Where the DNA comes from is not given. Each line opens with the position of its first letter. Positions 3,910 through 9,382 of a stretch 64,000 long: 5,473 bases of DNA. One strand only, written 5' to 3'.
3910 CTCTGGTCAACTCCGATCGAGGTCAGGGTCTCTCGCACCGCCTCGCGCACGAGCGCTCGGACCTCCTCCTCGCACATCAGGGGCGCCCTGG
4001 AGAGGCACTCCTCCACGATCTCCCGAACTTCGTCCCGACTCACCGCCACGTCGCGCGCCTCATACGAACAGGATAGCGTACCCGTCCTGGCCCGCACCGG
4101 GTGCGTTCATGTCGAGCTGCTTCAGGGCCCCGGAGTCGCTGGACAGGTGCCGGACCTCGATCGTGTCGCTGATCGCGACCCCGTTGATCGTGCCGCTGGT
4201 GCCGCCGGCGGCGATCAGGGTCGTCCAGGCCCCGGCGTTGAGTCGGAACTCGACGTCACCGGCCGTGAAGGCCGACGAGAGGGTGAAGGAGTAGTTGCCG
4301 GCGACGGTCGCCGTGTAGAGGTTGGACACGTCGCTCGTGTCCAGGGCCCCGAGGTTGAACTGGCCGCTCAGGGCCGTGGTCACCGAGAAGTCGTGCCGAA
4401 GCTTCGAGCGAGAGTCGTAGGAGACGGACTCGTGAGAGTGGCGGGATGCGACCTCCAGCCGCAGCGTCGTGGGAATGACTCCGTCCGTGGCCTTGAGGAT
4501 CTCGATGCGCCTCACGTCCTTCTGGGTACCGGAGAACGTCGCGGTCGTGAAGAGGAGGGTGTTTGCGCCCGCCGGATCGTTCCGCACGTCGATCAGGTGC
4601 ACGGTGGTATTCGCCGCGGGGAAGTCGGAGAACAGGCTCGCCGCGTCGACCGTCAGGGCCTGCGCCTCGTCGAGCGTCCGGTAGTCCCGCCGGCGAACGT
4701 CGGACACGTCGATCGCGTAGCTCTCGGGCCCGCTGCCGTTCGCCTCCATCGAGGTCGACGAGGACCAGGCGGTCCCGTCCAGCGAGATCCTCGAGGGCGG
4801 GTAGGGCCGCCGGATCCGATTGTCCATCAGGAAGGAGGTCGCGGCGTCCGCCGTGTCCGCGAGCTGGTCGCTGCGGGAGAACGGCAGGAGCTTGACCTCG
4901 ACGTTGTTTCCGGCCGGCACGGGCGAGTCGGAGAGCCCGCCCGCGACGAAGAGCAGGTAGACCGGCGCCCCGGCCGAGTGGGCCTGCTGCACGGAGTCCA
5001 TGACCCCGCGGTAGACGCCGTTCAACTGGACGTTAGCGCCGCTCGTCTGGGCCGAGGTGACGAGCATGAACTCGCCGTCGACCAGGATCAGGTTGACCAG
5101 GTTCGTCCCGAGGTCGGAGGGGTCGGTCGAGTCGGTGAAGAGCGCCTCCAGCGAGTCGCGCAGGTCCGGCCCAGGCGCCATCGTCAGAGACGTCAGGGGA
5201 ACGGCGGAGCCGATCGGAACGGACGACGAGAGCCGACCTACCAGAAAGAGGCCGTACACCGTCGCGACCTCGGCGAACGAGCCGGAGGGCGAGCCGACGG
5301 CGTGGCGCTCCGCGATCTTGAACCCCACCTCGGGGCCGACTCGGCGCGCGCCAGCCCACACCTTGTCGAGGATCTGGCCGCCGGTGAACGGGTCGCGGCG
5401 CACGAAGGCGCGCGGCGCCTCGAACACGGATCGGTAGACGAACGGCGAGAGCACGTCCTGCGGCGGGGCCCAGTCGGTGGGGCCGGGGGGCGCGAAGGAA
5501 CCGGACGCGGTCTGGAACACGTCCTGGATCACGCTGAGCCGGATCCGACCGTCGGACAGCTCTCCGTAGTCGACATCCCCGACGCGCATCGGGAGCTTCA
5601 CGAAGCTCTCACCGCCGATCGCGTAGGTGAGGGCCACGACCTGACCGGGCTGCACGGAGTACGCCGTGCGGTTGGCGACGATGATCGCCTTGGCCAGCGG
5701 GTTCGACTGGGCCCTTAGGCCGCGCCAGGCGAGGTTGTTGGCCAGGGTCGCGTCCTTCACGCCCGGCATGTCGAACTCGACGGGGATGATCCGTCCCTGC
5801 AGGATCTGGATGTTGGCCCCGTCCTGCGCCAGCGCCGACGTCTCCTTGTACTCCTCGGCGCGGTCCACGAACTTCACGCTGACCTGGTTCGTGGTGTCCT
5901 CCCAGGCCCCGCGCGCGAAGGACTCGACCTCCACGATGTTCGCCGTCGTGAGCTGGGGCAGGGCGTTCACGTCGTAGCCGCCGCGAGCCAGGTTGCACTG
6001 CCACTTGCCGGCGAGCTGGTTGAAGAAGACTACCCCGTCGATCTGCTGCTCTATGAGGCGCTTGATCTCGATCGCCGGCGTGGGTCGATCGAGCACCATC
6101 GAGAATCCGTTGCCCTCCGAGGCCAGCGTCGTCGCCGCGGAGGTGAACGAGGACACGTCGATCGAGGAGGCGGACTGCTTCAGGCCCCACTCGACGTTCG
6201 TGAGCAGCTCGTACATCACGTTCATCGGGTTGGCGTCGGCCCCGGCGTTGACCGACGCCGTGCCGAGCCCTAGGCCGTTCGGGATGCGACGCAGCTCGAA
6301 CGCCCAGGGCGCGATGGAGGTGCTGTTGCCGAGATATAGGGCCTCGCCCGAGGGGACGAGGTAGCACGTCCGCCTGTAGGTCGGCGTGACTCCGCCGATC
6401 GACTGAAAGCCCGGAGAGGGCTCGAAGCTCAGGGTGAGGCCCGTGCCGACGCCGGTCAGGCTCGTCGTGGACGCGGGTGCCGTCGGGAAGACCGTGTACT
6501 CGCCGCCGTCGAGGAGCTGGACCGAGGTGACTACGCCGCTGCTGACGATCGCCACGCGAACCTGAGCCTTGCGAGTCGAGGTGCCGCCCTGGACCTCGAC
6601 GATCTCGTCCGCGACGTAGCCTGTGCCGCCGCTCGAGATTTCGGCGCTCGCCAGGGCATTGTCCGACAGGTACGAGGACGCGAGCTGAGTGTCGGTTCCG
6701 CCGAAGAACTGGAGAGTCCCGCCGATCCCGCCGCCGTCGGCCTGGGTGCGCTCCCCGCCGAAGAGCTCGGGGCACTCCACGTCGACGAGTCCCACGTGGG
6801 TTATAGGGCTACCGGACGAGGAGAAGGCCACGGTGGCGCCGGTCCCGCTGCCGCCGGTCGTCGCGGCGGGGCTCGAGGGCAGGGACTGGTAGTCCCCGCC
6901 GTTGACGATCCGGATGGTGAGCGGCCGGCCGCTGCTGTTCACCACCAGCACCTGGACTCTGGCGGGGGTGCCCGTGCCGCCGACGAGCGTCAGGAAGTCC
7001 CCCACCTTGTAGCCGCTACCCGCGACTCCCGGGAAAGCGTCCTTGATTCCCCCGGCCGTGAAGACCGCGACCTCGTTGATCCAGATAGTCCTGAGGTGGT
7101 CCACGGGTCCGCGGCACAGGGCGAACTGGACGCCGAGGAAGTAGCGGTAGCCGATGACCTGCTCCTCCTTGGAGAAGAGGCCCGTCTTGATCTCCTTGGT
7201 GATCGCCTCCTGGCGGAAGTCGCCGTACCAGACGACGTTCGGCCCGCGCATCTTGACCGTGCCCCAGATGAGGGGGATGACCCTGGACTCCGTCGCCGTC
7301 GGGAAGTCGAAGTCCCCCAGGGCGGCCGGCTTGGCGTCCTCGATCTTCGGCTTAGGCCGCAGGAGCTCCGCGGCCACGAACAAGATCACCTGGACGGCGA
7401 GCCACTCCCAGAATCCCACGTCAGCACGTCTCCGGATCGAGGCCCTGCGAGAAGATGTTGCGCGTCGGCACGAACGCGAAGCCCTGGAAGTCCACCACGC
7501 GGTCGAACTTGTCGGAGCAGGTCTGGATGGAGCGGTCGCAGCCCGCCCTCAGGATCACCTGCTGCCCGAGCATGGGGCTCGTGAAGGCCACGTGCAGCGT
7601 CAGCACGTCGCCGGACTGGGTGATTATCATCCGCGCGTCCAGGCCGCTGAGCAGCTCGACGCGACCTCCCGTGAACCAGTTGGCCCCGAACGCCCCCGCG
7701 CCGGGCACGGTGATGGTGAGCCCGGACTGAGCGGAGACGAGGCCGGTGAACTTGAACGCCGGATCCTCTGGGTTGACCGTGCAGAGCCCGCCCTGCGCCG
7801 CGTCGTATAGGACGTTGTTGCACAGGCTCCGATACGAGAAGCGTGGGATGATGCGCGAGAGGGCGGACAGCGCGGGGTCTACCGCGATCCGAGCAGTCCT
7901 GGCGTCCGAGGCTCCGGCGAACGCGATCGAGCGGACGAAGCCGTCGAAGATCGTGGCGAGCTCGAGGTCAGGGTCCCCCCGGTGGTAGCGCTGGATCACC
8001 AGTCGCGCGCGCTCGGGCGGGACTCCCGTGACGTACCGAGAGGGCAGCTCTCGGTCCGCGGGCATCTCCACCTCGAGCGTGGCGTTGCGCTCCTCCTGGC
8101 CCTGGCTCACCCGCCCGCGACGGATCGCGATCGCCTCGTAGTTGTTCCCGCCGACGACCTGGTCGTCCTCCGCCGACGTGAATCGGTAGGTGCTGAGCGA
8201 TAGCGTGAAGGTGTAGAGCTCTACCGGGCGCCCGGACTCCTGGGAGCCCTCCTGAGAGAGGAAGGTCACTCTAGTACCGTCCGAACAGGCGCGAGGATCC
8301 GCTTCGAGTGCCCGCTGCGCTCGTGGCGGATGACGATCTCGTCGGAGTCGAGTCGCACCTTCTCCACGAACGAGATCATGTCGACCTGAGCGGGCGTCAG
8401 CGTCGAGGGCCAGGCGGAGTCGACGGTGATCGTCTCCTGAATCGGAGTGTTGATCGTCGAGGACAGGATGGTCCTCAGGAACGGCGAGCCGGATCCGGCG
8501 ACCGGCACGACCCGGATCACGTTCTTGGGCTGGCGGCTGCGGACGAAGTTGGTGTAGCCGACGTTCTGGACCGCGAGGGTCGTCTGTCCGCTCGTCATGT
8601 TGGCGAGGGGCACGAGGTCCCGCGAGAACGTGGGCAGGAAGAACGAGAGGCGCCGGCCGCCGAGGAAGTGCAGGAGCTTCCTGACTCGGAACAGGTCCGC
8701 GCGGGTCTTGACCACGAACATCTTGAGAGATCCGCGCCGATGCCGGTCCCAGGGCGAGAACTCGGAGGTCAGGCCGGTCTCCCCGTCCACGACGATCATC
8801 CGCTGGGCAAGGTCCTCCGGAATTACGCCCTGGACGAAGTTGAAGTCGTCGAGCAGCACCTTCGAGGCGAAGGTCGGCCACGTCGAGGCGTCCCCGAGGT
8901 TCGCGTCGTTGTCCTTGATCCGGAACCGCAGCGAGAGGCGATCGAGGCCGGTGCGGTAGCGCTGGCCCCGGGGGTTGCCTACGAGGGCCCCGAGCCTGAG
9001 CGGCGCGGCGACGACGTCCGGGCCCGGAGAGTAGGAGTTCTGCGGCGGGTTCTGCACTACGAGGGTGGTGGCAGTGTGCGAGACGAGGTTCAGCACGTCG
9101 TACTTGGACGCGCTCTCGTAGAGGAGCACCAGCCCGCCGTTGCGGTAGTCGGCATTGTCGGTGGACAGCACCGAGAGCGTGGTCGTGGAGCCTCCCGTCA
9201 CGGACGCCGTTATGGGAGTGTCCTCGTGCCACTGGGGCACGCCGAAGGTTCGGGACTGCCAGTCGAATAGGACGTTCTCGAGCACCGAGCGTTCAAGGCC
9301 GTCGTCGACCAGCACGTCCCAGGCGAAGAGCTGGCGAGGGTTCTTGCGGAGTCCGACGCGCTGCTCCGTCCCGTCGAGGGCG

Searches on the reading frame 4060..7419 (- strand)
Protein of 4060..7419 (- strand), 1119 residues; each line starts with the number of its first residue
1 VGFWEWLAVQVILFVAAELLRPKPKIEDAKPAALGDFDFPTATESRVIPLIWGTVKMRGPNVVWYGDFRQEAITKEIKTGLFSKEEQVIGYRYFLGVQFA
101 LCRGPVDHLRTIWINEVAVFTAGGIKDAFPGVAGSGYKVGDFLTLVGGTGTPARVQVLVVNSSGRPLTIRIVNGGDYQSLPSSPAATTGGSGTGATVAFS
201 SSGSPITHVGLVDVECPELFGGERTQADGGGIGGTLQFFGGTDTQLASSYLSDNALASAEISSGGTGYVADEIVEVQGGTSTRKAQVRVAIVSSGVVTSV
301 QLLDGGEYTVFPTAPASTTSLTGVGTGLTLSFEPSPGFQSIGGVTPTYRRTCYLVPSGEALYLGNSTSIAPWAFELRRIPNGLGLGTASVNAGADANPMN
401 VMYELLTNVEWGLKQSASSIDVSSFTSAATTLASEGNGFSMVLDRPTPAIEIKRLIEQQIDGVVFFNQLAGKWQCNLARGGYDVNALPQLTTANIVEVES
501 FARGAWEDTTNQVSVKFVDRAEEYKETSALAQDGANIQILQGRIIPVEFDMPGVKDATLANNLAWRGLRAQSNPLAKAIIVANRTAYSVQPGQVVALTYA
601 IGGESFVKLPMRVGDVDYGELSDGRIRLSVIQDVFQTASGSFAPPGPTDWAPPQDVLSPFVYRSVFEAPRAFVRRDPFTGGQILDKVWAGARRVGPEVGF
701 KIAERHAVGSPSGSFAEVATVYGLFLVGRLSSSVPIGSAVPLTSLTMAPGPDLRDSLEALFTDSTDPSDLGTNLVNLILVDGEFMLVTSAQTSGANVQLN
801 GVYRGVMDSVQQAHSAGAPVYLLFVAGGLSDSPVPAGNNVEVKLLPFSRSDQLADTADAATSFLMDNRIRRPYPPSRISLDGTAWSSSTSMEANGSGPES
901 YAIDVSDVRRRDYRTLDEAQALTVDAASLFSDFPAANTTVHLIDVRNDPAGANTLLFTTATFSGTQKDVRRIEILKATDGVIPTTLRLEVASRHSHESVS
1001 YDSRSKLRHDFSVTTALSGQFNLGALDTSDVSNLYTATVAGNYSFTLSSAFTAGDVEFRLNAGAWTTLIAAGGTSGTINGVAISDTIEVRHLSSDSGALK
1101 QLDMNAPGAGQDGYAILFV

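Call 14: search_protein_families(library=phrogs, proteins=[window:4060-7419:-], max_evalue=0.001)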
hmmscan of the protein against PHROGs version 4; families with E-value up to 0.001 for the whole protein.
window:4060-7419:- (1119 aa): 7 families
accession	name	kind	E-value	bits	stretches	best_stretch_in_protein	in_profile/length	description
phrog_1101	-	tail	4.4e-170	569.2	2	208-890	121-698/1405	tail protein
phrog_6284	-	tail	3.5e-79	267.9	2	206-675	45-437/1280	tail protein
phrog_21247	-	tail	8e-43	147.7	2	396-669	160-430/508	tail protein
phrog_1180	-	tail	2.5e-18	66.8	1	2-75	2-73/78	tail assembly chaperone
phrog_4271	-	tail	3.4e-12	45.9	1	19-123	35-139/1309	tail protein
phrog_9703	-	head and packaging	1e-11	45.4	2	252-334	101-185/502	head decoration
phrog_32129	-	unknown function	0.00041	21.2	0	122-182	53-114/116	-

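Call 15: search_protein_families(library=pfam, proteins=[window:4060-7419:-], max_evalue=0.001)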
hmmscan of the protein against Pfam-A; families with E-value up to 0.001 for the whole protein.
window:4060-7419:- (1119 aa): 1 family
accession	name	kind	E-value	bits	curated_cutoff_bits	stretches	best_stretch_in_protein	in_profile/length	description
PF13550.12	Phage-tail_3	-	2e-09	38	23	1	489-600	40-151/164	Putative phage tail protein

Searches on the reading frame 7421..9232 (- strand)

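Call 113: search_protein_families(library=phrogs, proteins=[window:7421-9232:-], max_evalue=0.001)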
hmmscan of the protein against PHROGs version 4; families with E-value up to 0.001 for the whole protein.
window:7421-9232:- (603 aa): 4 families
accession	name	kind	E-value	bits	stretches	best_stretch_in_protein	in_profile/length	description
phrog_778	-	tail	2.8e-52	178.9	1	323-596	2-271/287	tail assembly protein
phrog_15205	-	tail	1.1e-23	84.5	1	346-595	223-462/467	tail assembly protein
phrog_35248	-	unknown function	1.3e-05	26.2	1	328-420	7-99/120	-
phrog_28246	-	tail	1.7e-05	26.1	1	464-594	7-134/140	tail assembly protein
